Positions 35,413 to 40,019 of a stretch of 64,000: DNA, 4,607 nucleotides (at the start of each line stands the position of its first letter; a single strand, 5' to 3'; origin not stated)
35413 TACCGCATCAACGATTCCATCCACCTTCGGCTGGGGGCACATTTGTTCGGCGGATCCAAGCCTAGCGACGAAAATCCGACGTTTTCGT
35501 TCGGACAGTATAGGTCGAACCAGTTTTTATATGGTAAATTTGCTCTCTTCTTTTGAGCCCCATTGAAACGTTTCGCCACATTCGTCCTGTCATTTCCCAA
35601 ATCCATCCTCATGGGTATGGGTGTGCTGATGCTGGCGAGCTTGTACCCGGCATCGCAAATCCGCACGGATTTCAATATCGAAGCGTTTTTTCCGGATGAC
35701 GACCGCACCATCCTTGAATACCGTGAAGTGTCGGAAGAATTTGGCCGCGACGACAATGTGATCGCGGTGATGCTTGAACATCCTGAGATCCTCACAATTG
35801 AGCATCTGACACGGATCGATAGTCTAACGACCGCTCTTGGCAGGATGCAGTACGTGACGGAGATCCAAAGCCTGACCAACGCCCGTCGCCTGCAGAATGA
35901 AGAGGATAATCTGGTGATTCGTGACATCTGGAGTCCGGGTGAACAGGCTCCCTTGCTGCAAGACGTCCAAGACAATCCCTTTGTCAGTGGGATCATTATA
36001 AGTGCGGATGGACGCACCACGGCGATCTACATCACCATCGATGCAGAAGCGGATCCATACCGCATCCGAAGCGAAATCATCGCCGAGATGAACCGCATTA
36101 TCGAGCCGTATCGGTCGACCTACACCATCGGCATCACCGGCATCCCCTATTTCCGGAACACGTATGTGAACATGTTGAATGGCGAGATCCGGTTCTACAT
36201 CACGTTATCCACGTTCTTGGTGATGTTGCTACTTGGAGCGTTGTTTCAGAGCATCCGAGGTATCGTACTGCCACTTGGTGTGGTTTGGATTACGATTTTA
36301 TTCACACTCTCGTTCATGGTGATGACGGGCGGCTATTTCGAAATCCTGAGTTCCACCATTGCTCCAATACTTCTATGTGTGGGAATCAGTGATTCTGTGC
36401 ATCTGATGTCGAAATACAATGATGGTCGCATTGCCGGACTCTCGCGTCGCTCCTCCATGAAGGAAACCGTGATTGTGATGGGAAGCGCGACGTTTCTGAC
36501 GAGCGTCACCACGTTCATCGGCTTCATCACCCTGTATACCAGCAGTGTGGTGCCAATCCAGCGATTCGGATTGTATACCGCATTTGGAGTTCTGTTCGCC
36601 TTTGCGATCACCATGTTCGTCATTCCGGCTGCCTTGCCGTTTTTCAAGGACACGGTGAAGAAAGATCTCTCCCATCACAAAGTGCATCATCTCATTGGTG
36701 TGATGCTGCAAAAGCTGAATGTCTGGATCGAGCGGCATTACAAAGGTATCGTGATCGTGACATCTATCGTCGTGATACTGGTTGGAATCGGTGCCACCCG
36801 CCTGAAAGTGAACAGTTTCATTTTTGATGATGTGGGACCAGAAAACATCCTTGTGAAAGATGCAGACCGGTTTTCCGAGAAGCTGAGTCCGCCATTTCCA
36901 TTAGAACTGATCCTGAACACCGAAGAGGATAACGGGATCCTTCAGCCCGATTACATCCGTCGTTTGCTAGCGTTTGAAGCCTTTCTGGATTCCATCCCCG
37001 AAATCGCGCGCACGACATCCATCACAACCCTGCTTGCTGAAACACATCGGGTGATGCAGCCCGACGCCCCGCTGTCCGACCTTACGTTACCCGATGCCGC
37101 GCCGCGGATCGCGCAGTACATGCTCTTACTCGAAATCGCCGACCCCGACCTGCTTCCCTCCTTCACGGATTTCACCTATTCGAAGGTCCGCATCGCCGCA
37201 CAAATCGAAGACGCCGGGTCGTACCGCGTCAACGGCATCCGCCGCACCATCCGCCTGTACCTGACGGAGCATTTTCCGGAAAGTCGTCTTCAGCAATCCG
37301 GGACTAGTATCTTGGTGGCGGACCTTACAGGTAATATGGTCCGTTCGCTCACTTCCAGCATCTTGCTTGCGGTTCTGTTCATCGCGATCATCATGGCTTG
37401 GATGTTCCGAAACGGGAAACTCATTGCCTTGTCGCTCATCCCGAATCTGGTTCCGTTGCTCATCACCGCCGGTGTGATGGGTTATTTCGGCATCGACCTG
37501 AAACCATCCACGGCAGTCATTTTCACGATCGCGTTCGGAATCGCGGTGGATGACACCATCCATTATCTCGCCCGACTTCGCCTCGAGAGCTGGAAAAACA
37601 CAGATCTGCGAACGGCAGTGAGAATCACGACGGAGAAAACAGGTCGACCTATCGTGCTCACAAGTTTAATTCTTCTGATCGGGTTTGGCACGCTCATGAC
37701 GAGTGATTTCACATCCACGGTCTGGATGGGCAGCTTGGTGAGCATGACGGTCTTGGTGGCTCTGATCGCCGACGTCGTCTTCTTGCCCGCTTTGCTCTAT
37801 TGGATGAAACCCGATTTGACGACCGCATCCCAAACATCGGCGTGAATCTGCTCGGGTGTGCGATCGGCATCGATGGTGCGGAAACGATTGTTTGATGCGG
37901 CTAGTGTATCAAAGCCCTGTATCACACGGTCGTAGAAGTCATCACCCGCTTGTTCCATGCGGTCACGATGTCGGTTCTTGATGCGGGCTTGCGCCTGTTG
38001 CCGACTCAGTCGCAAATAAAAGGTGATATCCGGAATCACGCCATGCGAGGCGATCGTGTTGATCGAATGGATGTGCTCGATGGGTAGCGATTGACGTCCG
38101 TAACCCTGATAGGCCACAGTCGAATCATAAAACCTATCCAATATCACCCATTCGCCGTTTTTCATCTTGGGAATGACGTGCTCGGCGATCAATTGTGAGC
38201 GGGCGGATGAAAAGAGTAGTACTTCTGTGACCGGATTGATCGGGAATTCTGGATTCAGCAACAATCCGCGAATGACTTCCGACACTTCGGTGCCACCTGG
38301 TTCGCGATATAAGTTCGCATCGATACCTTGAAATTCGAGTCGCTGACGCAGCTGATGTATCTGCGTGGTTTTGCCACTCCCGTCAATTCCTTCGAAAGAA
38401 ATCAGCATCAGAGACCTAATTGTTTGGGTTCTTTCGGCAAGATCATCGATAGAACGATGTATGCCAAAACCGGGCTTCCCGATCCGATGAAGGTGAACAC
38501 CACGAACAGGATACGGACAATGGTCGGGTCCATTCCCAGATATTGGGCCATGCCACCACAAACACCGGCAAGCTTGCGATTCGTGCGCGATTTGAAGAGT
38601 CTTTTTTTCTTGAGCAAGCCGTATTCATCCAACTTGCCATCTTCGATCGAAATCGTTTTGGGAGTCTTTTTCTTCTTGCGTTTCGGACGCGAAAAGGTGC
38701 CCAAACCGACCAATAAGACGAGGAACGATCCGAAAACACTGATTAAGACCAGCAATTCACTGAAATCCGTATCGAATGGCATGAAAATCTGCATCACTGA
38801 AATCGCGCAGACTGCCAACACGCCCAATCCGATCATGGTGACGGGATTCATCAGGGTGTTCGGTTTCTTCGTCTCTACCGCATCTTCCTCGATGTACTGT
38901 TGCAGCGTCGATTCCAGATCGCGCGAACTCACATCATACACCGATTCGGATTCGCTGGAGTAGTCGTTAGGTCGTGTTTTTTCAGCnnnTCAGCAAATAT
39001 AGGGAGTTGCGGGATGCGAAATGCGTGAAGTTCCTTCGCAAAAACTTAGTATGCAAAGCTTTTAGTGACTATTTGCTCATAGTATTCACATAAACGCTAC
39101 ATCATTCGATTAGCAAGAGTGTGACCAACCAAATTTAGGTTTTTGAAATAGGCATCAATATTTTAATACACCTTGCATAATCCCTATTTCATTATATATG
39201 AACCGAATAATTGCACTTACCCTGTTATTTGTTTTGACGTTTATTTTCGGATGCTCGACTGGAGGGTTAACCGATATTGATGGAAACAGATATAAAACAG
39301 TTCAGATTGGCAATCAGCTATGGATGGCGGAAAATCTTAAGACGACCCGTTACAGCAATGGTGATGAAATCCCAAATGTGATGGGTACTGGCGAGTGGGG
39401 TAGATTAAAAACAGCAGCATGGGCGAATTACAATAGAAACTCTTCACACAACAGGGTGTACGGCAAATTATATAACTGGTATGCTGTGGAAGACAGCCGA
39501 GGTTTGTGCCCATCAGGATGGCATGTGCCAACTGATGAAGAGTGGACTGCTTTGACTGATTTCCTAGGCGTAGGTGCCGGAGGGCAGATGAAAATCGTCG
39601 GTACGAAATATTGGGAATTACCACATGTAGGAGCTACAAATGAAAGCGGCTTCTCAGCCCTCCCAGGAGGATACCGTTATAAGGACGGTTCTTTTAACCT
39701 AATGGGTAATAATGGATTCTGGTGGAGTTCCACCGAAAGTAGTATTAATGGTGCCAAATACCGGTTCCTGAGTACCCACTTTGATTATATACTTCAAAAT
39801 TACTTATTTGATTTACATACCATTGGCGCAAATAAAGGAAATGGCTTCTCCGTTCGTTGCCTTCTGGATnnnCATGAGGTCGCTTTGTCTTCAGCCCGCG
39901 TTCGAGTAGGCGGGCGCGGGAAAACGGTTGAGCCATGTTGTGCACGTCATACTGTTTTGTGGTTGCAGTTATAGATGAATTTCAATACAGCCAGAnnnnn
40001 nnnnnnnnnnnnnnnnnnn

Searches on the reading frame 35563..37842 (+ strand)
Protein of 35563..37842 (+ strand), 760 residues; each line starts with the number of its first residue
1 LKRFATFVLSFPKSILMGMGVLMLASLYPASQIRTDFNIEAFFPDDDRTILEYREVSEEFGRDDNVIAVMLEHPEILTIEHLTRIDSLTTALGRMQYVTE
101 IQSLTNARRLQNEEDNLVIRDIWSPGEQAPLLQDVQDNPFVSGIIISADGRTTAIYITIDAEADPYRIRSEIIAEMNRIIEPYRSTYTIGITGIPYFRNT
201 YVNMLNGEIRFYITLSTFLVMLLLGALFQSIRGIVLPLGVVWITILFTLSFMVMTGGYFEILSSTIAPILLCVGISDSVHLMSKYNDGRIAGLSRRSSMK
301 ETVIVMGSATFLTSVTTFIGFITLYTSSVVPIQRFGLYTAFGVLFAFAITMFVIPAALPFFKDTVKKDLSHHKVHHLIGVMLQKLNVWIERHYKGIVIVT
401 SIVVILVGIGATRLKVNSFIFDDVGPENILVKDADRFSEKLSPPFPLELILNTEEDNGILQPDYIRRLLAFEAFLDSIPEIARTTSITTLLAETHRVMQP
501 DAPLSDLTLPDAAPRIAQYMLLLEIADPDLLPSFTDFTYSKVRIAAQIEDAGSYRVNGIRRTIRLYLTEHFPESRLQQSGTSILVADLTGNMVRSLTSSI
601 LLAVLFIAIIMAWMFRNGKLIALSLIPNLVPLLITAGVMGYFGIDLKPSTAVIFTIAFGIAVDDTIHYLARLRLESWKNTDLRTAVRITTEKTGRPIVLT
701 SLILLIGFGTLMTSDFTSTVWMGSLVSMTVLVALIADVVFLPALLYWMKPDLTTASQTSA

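Call 64: search_protein_families(library=pfam, proteins=[window:35563-37842:+], max_evalue=0.001)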
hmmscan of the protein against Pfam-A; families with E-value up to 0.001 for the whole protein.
window:35563-37842:+ (760 aa): 3 families
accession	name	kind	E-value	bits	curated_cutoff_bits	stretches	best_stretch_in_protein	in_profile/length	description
PF03176.21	MMPL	-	2.2e-30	106.2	20.5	2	54-358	14-299/333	MMPL family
PF02460.24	Patched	-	3.4e-07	30.6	23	1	242-353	39-149/156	Patched SSD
PF12349.14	Sterol-sensing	-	4.4e-06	27.1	22.3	1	240-358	15-133/153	Sterol-sensing domain of SREBP cleavage-activation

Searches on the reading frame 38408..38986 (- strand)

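Call 83: search_protein_families(library=padloc, proteins=[window:38408-38986:-], max_evalue=0.01)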
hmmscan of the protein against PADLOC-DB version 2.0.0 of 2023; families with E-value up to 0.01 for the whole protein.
window:38408-38986:- (192 aa): 0 families

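Call 84: search_protein_families(library=pfam, proteins=[window:38408-38986:-], max_evalue=0.01)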
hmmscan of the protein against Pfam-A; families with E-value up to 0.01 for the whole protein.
window:38408-38986:- (192 aa): 1 family
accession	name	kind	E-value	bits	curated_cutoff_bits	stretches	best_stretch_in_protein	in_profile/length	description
PF04024.17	PspC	-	6.1e-23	80.8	25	1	128-186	1-58/58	PspC domain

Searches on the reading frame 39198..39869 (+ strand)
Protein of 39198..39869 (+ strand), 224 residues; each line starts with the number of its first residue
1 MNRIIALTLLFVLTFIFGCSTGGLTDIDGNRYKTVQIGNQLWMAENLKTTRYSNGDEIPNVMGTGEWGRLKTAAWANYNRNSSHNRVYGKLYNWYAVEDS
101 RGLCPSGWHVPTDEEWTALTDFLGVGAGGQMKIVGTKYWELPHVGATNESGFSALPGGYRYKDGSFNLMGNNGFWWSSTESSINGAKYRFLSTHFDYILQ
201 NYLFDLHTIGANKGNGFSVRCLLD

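Call 64: search_protein_families(library=pfam, proteins=[window:39198-39869:+], max_evalue=0.001)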
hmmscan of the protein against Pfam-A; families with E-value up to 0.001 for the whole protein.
window:39198-39869:+ (224 aa): 1 family
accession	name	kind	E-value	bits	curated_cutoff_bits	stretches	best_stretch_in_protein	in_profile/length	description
PF09603.15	Fib_succ_major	-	5.4e-46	157.6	33.9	1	35-222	1-186/187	Fibrobacter succinogenes major domain (Fib_succ_major)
